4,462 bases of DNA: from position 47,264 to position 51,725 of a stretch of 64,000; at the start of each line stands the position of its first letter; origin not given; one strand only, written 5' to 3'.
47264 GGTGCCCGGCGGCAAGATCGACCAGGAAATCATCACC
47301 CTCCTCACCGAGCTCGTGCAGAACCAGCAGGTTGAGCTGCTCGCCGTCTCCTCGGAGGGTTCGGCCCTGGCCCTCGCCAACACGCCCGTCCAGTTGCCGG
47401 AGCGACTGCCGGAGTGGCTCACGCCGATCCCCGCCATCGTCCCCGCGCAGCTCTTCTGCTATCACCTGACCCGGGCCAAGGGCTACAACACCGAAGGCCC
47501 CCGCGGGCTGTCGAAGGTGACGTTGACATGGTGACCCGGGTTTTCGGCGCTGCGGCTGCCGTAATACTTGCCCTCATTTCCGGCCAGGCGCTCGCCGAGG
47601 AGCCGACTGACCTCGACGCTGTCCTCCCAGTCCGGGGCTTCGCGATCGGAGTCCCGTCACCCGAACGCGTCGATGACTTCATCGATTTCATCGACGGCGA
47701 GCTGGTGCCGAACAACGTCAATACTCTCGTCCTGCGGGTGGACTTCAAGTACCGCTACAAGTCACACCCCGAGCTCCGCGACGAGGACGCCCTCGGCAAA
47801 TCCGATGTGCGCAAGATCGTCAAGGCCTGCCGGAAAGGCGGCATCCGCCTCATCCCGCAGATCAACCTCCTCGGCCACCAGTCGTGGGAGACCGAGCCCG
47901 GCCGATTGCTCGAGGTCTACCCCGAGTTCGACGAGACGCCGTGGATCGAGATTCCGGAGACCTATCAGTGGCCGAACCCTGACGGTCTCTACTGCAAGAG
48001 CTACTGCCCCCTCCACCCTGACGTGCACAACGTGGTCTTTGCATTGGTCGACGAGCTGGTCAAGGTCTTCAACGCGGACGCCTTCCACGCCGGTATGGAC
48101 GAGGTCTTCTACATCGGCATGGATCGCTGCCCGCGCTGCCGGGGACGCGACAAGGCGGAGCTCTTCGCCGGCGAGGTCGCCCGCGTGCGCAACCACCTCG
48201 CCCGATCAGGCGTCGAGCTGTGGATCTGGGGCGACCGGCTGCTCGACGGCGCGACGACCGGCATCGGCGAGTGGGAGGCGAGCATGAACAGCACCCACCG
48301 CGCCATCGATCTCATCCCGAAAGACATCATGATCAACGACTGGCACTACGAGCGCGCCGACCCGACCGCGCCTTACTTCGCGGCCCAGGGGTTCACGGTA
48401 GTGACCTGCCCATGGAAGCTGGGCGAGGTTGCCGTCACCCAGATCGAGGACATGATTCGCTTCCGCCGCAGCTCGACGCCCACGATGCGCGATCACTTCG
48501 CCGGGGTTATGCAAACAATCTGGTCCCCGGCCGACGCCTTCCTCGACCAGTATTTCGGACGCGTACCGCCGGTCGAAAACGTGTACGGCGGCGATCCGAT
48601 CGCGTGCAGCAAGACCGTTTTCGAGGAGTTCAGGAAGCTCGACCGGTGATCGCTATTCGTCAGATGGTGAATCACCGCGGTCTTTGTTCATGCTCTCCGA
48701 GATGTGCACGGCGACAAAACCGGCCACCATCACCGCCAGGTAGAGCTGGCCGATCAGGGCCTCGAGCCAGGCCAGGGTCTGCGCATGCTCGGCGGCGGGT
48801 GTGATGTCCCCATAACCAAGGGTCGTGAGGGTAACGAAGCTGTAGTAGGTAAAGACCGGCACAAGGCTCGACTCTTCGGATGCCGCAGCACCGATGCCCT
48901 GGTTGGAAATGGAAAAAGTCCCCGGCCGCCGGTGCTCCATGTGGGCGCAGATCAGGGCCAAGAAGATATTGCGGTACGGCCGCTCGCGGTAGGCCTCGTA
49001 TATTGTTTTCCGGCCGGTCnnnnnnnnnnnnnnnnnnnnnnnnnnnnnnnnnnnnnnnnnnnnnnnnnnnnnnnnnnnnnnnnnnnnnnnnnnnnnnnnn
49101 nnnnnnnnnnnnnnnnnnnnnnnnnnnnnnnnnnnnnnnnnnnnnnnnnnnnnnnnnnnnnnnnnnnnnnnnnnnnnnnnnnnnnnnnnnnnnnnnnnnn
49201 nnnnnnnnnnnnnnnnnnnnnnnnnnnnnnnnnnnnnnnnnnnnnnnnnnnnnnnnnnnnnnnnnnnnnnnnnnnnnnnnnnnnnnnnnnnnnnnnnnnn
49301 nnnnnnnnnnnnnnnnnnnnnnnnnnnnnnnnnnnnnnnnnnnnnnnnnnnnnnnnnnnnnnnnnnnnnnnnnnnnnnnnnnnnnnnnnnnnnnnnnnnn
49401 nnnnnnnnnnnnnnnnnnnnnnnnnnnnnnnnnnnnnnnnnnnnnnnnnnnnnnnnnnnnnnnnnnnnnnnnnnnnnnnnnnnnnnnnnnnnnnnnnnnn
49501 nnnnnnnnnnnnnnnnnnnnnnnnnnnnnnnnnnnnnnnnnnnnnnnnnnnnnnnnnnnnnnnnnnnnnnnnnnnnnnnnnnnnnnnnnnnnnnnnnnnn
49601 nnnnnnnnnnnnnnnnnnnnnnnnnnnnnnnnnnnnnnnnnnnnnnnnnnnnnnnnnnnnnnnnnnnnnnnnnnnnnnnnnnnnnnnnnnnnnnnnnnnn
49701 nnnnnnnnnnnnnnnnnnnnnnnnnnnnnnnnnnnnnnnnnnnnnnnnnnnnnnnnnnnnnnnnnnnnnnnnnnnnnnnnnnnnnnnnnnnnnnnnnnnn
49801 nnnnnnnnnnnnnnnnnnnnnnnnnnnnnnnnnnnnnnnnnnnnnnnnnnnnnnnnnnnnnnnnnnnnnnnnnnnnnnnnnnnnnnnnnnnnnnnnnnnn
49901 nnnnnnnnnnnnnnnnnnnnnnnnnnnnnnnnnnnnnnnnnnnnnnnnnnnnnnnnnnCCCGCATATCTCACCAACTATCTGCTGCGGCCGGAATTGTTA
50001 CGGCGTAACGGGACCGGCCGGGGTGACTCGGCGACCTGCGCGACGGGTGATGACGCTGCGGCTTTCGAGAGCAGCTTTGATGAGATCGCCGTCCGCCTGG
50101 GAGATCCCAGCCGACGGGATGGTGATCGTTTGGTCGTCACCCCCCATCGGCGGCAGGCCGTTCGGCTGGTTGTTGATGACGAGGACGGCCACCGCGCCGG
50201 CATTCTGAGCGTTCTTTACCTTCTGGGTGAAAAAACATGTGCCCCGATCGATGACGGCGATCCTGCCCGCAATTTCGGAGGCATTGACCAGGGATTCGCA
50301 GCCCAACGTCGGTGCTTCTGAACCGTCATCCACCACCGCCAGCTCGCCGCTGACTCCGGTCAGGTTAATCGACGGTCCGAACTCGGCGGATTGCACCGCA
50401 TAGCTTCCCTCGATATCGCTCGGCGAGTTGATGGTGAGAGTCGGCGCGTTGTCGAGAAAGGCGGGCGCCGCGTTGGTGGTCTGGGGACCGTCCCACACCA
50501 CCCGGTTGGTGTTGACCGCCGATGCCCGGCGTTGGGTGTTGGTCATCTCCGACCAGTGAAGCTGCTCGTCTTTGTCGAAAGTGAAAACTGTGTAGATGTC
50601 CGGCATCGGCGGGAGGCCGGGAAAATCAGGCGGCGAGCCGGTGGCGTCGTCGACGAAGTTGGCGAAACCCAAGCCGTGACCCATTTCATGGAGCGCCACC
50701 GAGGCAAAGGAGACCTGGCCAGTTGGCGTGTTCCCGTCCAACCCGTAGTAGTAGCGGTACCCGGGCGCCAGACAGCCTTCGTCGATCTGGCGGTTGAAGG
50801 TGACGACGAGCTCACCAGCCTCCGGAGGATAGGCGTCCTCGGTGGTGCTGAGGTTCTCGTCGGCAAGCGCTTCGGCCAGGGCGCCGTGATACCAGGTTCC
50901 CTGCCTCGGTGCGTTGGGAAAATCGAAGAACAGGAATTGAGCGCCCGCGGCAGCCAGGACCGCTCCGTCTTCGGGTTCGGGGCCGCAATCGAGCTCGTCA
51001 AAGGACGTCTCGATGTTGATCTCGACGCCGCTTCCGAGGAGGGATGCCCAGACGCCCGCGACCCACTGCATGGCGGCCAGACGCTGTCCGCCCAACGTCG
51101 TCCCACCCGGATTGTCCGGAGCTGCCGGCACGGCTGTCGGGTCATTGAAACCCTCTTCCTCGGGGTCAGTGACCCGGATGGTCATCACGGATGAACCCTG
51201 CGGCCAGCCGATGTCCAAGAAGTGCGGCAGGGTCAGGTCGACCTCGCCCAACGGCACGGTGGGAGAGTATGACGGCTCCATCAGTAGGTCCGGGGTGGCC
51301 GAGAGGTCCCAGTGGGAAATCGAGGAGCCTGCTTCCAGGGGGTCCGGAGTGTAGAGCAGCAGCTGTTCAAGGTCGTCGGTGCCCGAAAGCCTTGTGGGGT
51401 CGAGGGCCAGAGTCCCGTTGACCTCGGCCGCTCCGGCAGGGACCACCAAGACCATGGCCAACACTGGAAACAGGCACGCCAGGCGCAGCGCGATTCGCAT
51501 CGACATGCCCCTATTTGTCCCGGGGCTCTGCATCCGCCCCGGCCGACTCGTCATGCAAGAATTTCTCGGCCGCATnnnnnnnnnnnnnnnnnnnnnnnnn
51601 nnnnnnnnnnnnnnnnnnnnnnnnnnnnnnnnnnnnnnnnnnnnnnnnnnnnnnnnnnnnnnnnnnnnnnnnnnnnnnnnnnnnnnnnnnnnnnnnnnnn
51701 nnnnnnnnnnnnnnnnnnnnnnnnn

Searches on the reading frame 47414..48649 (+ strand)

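Call 3: search_protein_families(library=pfam, proteins=[window:47414-48649:+], max_evalue=0.01)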
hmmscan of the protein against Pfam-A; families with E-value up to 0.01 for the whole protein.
window:47414-48649:+ (411 aa): 1 family
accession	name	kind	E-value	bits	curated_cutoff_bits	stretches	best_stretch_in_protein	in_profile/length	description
PF00728.28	Glyco_hydro_20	-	3.1e-13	50.2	22.3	1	125-334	73-262/348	Glycosyl hydrolase family 20, catalytic domain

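Call 4: search_protein_families(library=ncbifam, proteins=[window:47414-48649:+], max_evalue=0.01)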
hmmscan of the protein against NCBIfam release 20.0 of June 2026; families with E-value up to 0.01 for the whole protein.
window:47414-48649:+ (411 aa): 0 families

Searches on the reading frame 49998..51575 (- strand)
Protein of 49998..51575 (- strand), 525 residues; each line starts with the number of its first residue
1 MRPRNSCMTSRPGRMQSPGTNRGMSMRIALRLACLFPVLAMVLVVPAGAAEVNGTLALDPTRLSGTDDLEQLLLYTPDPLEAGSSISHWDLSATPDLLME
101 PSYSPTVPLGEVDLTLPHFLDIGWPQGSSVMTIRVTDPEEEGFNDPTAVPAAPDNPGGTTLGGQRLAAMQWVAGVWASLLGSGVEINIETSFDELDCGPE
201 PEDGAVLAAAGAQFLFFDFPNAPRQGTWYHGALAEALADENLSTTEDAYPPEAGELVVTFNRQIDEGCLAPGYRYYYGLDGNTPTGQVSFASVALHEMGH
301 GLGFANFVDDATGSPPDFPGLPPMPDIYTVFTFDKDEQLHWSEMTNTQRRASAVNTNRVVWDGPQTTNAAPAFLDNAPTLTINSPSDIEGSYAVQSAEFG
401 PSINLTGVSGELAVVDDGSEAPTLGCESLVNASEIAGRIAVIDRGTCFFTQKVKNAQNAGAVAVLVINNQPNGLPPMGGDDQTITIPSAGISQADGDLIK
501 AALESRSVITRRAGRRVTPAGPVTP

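Call 3: search_protein_families(library=pfam, proteins=[window:49998-51575:-], max_evalue=0.01)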
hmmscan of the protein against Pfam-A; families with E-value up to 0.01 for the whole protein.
window:49998-51575:- (525 aa): 1 family
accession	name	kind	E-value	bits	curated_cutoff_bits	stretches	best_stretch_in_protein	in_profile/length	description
PF02225.27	PA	-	5.2e-21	75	23.9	1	408-498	1-94/95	PA domain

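Call 4: search_protein_families(library=ncbifam, proteins=[window:49998-51575:-], max_evalue=0.01)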
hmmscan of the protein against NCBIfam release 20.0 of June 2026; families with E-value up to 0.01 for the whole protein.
window:49998-51575:- (525 aa): 4 families
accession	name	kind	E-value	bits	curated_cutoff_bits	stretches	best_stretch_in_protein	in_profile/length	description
NF038113.1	T9SSA_dep_M36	equivalog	4.2e-35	121.1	885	1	378-510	411-545/869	T9SS-dependent M36 family metallopeptidase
NF038111.1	rhom_dep_M36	equivalog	5.5e-35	120.1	1700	1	381-508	485-611/1315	rhombosortase-dependent M36 family metallopeptidase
NF038112.1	myxo_dep_M36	subfamily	8.2e-34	116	1500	1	378-509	485-616/1604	myxosortase-dependent M36 family metallopeptidase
NF038122.1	metallo_LGF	subfamily_domain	1.8e-10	41.3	80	1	277-313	132-166/274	NF038122 family metalloprotease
